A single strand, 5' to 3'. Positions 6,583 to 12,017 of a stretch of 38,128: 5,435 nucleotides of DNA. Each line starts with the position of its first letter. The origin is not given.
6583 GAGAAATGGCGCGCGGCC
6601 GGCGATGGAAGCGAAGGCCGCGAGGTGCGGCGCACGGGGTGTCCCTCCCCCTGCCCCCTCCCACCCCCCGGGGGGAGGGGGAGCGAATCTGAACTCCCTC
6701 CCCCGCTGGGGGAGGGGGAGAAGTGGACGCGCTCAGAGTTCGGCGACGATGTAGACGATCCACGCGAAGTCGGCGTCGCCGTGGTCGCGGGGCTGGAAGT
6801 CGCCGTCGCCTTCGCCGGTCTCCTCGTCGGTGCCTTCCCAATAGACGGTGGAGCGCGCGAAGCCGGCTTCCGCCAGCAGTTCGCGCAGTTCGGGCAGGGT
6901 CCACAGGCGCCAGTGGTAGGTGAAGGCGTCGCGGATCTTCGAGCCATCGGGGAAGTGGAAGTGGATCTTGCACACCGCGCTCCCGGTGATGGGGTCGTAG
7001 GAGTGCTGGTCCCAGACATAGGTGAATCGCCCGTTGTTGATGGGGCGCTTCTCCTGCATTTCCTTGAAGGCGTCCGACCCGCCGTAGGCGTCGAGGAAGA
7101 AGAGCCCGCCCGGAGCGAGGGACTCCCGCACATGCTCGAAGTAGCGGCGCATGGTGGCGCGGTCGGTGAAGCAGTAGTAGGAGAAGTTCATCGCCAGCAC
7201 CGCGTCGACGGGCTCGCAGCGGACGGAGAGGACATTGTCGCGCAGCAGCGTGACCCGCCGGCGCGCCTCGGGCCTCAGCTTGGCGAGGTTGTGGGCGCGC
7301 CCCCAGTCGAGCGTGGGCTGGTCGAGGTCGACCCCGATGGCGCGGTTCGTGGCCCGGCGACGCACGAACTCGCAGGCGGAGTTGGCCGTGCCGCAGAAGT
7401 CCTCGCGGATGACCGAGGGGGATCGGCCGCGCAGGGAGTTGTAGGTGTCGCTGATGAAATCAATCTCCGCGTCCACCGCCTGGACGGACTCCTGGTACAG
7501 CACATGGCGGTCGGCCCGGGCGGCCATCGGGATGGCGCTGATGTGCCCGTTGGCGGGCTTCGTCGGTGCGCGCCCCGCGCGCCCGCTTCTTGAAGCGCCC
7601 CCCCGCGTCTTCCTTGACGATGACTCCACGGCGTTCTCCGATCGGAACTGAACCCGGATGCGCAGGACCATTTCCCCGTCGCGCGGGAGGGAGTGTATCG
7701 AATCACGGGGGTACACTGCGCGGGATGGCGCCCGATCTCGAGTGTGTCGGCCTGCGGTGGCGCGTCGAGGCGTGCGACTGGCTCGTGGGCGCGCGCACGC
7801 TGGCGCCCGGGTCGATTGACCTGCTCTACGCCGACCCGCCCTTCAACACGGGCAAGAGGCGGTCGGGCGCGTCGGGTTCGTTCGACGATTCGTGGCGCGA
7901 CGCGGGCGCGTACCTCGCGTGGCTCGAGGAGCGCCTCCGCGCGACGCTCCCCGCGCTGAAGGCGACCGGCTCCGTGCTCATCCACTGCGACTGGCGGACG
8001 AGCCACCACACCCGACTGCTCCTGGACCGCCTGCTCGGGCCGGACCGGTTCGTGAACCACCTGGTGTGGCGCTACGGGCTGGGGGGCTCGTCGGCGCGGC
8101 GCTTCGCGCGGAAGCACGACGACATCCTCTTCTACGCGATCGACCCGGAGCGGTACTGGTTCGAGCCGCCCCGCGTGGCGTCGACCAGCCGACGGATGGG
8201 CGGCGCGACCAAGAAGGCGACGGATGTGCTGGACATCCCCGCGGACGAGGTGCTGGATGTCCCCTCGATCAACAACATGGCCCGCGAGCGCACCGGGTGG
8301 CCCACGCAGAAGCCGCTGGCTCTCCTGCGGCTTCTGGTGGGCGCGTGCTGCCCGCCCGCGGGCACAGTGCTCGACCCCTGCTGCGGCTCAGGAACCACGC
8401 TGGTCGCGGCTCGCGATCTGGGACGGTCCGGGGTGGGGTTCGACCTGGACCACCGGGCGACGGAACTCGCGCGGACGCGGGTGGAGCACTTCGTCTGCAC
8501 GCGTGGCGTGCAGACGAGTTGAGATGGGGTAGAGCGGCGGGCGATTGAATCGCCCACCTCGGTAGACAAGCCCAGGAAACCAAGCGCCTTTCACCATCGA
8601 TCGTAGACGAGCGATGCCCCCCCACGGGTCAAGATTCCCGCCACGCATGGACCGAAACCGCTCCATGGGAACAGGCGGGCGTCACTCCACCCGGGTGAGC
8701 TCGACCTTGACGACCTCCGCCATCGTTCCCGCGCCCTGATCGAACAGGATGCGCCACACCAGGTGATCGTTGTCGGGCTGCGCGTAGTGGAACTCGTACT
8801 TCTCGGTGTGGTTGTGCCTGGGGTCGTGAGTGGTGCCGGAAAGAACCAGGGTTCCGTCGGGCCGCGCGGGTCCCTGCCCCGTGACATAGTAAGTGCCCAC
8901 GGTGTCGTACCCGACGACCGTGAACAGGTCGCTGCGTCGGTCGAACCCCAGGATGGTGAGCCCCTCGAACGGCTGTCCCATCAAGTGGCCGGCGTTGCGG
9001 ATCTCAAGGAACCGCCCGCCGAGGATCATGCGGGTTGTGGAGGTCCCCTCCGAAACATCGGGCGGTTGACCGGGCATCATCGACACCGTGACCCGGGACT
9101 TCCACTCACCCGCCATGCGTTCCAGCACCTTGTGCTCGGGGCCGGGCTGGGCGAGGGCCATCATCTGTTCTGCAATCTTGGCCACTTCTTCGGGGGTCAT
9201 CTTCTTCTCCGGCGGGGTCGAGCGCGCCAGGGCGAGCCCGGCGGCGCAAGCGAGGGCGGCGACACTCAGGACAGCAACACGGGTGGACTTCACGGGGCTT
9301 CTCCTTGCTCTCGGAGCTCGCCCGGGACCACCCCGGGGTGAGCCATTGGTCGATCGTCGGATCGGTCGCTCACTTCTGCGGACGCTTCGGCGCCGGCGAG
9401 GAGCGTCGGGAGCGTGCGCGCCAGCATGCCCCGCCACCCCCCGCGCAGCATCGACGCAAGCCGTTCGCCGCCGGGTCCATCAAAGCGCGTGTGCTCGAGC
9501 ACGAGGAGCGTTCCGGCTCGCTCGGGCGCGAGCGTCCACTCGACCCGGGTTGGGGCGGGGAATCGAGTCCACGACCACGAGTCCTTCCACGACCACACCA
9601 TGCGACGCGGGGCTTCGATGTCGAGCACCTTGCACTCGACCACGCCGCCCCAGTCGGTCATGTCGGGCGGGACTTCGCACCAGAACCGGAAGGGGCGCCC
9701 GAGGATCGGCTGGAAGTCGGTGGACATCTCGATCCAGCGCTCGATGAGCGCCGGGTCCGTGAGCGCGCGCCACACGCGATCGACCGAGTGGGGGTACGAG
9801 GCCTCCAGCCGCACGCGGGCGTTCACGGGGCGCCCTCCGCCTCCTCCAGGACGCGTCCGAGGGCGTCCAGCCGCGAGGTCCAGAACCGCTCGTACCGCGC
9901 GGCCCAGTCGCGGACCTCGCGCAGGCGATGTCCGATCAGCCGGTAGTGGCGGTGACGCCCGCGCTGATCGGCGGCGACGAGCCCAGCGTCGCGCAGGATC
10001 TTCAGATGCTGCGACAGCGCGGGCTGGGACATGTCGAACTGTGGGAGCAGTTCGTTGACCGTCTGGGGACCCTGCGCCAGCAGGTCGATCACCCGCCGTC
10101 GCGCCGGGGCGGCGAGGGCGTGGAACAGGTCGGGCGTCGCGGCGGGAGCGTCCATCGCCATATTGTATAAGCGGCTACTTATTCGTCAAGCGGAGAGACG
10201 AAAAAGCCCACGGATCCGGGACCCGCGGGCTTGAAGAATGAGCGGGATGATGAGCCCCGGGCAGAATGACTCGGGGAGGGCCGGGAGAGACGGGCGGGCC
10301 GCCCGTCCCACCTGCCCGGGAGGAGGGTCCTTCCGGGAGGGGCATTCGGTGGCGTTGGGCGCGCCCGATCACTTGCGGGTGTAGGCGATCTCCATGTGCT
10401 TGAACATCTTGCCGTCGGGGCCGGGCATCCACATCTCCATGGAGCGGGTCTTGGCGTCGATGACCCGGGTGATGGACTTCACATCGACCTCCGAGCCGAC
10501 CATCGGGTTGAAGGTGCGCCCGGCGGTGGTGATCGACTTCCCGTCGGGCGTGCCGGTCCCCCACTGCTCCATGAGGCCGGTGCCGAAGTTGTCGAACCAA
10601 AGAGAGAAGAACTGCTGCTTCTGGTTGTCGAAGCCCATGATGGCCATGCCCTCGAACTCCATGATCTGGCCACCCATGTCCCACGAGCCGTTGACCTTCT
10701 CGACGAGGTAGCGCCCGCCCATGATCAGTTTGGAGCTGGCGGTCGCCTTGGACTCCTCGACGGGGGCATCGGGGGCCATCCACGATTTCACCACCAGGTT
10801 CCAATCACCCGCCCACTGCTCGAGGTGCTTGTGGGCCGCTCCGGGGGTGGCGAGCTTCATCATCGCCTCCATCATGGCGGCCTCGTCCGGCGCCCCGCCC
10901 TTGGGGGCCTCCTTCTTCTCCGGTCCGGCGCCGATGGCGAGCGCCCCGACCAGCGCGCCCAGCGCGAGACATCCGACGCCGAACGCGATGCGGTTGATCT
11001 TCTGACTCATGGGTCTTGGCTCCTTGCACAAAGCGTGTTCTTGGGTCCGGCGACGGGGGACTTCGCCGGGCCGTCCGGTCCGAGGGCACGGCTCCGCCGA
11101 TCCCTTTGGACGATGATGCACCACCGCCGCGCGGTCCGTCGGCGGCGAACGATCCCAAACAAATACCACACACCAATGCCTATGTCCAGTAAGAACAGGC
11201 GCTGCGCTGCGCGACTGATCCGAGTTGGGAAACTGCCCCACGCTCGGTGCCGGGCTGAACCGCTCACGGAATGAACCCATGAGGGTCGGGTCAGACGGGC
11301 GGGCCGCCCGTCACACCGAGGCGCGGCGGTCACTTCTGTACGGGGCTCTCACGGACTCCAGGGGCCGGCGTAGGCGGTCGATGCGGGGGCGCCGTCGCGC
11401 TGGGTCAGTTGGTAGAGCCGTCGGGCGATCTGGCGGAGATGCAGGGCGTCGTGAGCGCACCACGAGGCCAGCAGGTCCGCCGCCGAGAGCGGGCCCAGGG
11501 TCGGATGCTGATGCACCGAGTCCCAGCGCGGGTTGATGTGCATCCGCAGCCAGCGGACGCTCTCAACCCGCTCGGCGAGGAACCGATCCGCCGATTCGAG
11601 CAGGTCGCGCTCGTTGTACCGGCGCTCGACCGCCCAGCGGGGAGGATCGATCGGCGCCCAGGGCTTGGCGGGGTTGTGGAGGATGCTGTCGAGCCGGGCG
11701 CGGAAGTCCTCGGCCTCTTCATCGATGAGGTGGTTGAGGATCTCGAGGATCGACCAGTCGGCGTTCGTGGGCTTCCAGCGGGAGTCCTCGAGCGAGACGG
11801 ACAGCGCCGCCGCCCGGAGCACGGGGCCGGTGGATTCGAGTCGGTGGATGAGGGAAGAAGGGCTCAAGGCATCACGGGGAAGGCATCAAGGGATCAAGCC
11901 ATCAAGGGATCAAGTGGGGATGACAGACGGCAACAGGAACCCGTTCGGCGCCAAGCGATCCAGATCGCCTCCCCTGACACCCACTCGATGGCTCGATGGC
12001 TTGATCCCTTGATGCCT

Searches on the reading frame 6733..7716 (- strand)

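Call 51: search_protein_families(library=pfam, proteins=[window:6733-7716:-], max_evalue=0.001)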
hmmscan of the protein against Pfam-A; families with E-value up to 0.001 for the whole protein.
window:6733-7716:- (327 aa): 3 families
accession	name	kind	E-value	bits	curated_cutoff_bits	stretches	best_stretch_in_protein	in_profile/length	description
PF13649.12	Methyltransf_25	-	8.6e-06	26.8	27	1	108-204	6-97/97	Methyltransferase domain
PF08242.18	Methyltransf_12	-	1e-05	26.6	30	1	108-206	5-98/98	Methyltransferase domain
PF08241.18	Methyltransf_11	-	0.00093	20.2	21.2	0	108-208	5-95/95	Methyltransferase domain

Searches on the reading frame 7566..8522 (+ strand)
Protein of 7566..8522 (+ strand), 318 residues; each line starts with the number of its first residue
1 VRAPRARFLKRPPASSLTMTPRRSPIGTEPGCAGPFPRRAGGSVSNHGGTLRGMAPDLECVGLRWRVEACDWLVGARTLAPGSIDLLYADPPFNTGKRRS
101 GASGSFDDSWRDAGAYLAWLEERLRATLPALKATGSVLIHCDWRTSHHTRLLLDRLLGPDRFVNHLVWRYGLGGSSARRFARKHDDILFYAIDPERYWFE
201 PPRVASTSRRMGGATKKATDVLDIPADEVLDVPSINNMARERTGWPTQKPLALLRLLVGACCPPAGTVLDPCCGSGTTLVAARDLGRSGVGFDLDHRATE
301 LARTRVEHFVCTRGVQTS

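Call 51: search_protein_families(library=pfam, proteins=[window:7566-8522:+], max_evalue=0.001)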
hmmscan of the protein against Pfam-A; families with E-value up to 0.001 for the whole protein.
window:7566-8522:+ (318 aa): 2 families
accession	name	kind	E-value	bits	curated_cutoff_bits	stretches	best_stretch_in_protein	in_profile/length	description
PF01555.25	N6_N4_Mtase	-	9.6e-36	124.2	26.7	1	84-302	1-219/221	DNA methylase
PF13489.12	Methyltransf_23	-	0.0002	21.6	27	1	257-310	15-68/164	Methyltransferase domain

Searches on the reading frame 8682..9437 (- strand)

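Call 51: search_protein_families(library=pfam, proteins=[window:8682-9437:-], max_evalue=0.001)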
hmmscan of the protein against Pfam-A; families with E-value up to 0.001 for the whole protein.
window:8682-9437:- (251 aa): 1 family
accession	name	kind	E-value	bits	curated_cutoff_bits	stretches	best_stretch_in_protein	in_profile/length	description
PF07617.17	DUF1579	-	2.8e-31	108.9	25.2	1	97-249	1-155/155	Protein of unknown function (DUF1579)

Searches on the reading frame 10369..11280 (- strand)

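Call 51: search_protein_families(library=pfam, proteins=[window:10369-11280:-], max_evalue=0.001)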
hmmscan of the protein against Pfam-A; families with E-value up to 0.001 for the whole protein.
window:10369-11280:- (303 aa): 1 family
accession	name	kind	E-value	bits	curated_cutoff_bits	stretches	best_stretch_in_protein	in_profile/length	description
PF07617.17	DUF1579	-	1.1e-36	126.6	25.2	1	145-302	1-155/155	Protein of unknown function (DUF1579)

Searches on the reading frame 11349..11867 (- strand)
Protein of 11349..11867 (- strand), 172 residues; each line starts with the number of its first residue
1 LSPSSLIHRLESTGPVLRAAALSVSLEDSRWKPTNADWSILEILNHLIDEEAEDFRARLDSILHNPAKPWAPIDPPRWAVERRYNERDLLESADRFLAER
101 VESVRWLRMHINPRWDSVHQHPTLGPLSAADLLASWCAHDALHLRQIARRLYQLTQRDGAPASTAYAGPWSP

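Call 52: search_protein_families(library=pfam, proteins=[window:11349-11867:-], max_evalue=0.001)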
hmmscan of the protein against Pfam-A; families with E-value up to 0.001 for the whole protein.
window:11349-11867:- (172 aa): 1 family
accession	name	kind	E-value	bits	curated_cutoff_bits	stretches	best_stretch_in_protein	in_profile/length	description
PF12867.12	DinB_2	-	5.3e-10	40.3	24.8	1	10-147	2-128/128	DinB superfamily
